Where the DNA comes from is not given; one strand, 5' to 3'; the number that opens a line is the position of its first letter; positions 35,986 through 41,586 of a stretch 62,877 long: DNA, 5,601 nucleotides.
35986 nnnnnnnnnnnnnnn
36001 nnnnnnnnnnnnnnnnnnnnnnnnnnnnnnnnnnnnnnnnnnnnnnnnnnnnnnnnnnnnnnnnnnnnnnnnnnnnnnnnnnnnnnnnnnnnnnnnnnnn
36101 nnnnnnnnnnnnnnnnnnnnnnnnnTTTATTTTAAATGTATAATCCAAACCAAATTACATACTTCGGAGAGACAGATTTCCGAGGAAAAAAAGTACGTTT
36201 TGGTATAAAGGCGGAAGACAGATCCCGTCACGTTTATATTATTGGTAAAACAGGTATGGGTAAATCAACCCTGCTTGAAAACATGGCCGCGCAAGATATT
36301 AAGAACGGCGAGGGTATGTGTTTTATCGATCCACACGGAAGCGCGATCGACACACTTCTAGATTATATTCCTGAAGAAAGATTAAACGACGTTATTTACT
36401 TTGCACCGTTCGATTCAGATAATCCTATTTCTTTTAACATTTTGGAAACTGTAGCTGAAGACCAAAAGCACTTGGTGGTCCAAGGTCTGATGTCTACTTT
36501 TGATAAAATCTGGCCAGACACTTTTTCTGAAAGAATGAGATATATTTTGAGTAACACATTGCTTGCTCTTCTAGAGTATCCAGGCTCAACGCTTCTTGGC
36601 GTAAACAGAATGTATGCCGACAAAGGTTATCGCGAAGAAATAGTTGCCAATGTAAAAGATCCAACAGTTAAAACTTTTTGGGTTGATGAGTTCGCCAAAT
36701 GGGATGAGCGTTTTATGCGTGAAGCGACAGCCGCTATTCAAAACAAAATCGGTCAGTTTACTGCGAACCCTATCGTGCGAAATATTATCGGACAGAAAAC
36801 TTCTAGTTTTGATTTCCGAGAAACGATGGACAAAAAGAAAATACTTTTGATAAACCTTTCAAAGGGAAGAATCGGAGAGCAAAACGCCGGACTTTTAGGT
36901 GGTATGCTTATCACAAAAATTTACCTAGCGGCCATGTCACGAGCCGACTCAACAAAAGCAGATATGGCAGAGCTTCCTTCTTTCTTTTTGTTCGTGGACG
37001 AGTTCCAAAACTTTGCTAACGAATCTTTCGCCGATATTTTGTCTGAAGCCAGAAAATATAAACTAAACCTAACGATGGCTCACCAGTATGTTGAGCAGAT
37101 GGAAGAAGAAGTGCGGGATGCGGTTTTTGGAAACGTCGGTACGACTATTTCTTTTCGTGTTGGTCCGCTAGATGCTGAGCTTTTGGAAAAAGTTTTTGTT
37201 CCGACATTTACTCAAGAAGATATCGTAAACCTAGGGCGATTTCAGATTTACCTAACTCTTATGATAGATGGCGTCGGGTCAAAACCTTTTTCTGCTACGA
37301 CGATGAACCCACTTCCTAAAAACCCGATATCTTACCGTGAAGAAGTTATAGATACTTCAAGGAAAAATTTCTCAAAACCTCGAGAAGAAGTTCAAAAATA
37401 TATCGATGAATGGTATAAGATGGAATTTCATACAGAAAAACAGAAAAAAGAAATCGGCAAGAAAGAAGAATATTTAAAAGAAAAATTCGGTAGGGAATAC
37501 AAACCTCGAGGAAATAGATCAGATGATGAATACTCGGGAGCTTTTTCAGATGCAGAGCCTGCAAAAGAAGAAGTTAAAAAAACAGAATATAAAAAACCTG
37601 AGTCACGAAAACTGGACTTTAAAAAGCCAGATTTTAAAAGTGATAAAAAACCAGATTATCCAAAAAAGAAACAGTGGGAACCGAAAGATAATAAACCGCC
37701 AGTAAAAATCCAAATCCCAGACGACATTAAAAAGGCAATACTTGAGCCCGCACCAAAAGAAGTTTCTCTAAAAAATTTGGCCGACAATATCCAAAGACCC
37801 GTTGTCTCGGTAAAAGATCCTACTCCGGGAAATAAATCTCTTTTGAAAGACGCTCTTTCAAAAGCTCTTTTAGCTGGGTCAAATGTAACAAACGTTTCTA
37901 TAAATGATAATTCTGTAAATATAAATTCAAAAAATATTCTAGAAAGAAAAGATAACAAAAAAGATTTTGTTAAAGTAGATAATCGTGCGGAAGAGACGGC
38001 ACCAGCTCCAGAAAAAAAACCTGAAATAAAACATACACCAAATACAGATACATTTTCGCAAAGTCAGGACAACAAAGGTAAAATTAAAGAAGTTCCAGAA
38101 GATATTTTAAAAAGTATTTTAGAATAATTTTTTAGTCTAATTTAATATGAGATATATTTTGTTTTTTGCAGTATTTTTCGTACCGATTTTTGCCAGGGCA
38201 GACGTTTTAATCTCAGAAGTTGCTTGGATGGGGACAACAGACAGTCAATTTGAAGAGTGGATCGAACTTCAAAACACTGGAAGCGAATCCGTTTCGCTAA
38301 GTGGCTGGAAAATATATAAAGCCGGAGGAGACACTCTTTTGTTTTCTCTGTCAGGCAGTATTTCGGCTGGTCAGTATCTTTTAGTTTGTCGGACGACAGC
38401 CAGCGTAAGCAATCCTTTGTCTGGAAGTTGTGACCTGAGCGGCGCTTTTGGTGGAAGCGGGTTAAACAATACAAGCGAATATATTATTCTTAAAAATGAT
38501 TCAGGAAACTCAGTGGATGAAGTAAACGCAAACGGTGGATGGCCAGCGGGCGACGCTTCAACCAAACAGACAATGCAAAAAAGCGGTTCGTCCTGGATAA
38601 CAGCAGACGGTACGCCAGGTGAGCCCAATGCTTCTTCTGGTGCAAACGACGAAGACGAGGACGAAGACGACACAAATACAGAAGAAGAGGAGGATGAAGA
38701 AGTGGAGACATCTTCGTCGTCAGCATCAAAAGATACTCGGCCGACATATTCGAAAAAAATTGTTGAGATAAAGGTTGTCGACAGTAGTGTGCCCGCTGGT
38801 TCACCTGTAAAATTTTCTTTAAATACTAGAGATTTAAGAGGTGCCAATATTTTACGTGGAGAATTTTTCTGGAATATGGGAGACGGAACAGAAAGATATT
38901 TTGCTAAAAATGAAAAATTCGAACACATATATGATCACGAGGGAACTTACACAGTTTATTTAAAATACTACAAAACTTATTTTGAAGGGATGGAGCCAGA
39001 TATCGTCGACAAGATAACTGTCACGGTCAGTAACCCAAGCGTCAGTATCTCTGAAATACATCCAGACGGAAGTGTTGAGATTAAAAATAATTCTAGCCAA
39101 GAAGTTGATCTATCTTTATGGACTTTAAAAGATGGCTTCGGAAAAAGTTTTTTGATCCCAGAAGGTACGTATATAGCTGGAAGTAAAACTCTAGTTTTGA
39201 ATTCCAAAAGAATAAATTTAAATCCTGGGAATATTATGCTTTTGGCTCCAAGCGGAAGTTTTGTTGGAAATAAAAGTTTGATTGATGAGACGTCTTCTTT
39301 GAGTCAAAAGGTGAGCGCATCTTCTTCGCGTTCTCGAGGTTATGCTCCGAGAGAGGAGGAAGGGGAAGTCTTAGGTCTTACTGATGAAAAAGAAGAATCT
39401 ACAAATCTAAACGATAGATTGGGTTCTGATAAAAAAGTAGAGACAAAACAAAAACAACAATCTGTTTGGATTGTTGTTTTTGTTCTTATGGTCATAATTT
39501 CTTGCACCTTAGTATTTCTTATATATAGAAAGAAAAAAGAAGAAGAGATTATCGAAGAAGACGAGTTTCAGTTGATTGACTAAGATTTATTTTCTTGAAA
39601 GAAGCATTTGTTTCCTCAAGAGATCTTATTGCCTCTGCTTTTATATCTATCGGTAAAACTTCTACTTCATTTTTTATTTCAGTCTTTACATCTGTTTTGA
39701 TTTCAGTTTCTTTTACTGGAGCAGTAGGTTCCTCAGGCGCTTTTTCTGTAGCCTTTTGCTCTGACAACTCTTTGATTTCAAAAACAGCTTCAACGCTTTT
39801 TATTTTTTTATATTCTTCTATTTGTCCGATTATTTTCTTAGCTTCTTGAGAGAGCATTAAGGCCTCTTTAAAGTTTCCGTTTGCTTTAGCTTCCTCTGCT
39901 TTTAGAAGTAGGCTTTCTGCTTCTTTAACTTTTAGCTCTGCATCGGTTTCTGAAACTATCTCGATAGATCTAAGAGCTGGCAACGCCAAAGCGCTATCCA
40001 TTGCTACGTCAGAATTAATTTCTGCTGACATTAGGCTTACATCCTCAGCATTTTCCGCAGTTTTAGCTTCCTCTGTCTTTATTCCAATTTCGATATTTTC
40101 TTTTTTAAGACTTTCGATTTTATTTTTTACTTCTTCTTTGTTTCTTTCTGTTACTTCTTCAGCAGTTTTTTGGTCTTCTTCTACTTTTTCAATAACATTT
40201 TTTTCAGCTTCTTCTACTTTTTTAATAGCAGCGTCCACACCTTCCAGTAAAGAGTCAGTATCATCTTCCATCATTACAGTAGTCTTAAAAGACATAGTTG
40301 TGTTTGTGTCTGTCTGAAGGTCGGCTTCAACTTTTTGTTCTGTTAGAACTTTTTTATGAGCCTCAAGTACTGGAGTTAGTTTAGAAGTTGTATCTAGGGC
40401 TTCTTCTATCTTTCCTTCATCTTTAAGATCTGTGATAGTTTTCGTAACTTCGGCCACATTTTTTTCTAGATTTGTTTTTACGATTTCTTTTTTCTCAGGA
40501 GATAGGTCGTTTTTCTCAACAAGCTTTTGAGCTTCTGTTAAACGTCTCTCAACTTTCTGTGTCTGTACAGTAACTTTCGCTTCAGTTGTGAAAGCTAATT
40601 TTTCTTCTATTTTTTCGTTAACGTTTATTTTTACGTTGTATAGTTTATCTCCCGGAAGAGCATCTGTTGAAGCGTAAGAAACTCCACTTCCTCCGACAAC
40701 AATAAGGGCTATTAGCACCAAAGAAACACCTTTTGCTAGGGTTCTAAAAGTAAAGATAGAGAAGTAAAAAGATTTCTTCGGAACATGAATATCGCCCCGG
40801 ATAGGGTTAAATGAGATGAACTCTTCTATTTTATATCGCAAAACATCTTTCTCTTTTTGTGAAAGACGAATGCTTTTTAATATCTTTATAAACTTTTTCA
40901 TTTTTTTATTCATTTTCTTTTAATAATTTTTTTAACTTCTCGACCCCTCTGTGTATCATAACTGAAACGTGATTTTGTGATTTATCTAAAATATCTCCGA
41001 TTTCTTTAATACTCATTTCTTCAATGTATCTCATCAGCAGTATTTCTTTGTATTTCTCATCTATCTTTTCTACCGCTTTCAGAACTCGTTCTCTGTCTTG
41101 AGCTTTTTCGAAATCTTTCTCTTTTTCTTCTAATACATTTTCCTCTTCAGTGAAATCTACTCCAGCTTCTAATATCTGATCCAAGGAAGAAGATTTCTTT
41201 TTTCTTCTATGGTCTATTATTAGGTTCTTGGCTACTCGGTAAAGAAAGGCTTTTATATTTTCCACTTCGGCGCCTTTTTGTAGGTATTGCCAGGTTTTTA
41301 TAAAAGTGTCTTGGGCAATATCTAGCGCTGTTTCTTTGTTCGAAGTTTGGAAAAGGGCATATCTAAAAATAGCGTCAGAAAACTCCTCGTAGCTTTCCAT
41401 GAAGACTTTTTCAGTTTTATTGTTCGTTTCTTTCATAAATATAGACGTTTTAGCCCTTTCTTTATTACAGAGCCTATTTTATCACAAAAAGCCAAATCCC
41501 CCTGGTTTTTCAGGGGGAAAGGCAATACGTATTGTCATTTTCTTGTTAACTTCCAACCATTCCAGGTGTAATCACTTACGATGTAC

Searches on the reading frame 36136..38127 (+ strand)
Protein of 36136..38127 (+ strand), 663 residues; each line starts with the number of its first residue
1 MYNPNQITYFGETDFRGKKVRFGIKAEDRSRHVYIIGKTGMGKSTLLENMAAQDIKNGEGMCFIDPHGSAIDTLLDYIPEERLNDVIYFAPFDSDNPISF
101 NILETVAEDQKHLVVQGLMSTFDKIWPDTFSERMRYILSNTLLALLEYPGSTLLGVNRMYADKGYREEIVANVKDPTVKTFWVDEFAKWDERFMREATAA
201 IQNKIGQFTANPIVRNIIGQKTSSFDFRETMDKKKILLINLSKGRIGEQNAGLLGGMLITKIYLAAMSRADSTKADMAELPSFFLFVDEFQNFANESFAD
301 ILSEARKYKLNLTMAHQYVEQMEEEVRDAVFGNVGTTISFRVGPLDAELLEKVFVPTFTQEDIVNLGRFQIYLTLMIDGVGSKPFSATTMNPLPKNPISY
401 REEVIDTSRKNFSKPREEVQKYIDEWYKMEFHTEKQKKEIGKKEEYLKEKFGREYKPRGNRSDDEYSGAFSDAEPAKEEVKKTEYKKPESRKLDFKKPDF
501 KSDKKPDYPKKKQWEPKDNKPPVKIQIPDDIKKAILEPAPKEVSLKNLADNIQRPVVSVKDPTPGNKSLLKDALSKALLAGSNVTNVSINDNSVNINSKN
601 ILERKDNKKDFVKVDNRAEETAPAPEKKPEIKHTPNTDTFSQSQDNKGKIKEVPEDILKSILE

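Call 7: search_protein_families(library=pfam, proteins=[window:36136-38127:+], max_evalue=0.001)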
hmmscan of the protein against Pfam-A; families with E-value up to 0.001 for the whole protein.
window:36136-38127:+ (663 aa): 7 families
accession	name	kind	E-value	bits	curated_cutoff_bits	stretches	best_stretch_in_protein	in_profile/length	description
PF10412.15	TrwB_AAD_bind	-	8.3e-08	32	20.5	1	27-342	12-310/387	Type IV secretion-system coupling protein DNA-binding domain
PF01935.23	DUF87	-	6.1e-06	26.9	23.2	1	18-74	10-68/220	Helicase HerA, central domain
PF12696.13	TraG-D_C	-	7.9e-06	26.2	22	1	285-348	4-70/126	TraM recognition site of TraD and TraG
PF13401.12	AAA_22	-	9.4e-05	23.2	27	0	29-61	4-37/130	AAA domain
PF02534.20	T4SS-DNA_transf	-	0.00013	21.4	20.1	1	31-325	45-347/468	Type IV secretory system Conjugative DNA transfer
PF25199.1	nSTAND_NTPase5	-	0.00041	20.6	34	0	26-81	37-93/145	Novel STAND NTPase 5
PF19044.6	P-loop_TraG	-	0.00067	18.8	25.8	0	30-142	29-137/413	TraG P-loop domain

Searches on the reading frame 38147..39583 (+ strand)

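Call 7: search_protein_families(library=pfam, proteins=[window:38147-39583:+], max_evalue=0.001)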
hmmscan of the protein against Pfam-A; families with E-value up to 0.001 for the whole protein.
window:38147-39583:+ (478 aa): 3 families
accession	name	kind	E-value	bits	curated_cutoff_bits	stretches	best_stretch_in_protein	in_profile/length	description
PF00932.25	LTD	-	2.2e-29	102.5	34.3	2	16-128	4-107/109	Lamin Tail Domain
PF18911.6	PKD_4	-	1.6e-08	34.9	27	1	211-273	10-67/85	PKD domain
PF00801.26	PKD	-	7.9e-08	32.6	23.5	1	211-272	7-63/80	PKD domain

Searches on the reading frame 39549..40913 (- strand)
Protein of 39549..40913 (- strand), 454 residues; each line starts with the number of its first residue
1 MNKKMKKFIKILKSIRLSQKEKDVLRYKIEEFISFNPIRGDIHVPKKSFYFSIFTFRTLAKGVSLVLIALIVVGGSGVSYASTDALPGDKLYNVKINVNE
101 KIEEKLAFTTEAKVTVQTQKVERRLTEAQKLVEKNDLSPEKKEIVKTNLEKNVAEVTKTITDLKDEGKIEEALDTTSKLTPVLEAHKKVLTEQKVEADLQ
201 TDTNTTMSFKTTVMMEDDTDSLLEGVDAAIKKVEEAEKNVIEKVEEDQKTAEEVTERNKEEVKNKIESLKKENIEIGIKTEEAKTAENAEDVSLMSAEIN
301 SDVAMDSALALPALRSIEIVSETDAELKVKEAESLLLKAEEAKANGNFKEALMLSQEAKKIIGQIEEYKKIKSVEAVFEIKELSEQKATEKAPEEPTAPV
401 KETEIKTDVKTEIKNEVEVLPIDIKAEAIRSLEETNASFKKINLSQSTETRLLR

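Call 7: search_protein_families(library=pfam, proteins=[window:39549-40913:-], max_evalue=0.001)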
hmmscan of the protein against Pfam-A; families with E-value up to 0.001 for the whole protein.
window:39549-40913:- (454 aa): 1 family
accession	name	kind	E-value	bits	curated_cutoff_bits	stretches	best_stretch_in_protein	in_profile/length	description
PF18915.5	DUF5667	-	1.5e-06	29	27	1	85-178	2-77/99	Domain of unknown function (DUF5667)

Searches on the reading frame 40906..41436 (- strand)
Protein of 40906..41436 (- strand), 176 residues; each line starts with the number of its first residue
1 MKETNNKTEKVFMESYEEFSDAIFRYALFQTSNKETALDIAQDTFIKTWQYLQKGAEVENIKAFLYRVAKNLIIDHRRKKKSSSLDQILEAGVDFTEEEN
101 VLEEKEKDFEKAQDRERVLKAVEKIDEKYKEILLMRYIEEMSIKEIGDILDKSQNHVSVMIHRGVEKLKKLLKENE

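Call 7: search_protein_families(library=pfam, proteins=[window:40906-41436:-], max_evalue=0.001)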
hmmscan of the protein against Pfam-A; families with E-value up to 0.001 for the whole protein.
window:40906-41436:- (176 aa): 3 families
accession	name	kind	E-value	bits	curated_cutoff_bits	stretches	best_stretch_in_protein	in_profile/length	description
PF08281.18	Sigma70_r4_2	-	2.5e-13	49.9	25.7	1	116-168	2-54/54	Sigma-70, region 4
PF04542.20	Sigma70_r2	-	1.7e-12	47.4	24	1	16-81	2-69/71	Sigma-70 region 2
PF04545.22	Sigma70_r4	-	9.9e-12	44.6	24.1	1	123-170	3-50/50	Sigma-70, region 4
